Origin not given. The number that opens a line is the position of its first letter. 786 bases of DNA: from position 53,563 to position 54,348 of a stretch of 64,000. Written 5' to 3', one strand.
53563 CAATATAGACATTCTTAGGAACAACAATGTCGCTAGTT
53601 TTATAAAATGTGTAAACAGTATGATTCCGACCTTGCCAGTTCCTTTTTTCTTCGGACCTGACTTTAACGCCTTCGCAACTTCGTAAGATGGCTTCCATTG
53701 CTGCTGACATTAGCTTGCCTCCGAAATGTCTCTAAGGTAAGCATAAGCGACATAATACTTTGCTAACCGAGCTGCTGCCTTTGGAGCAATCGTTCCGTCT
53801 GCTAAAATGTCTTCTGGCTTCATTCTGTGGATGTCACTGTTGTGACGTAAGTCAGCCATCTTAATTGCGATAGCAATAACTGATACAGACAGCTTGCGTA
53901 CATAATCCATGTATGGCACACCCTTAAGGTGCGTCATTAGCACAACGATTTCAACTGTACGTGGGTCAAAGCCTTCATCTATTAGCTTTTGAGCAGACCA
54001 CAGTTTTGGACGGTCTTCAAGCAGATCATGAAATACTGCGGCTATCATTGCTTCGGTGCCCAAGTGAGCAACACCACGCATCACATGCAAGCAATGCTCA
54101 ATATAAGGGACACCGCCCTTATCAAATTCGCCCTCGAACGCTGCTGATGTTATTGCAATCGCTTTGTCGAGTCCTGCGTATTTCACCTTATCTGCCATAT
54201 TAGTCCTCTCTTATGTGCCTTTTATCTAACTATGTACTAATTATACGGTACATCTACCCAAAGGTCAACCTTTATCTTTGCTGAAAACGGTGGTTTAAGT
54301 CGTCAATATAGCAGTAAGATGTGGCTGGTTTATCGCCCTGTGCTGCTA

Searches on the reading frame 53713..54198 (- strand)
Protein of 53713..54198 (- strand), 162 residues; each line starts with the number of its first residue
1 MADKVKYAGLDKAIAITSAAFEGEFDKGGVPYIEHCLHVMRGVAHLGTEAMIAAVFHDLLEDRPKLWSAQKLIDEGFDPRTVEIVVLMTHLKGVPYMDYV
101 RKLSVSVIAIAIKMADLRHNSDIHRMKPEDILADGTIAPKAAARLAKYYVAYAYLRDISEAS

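Call 3: search_protein_families(library=pfam, proteins=[window:53713-54198:-], max_evalue=0.01)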
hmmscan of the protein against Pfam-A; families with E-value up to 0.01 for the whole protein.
window:53713-54198:- (162 aa): 1 family
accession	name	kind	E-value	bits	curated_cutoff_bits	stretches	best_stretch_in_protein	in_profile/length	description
PF13328.12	HD_4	-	4e-07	30.3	27.2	1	15-97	3-83/156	HD domain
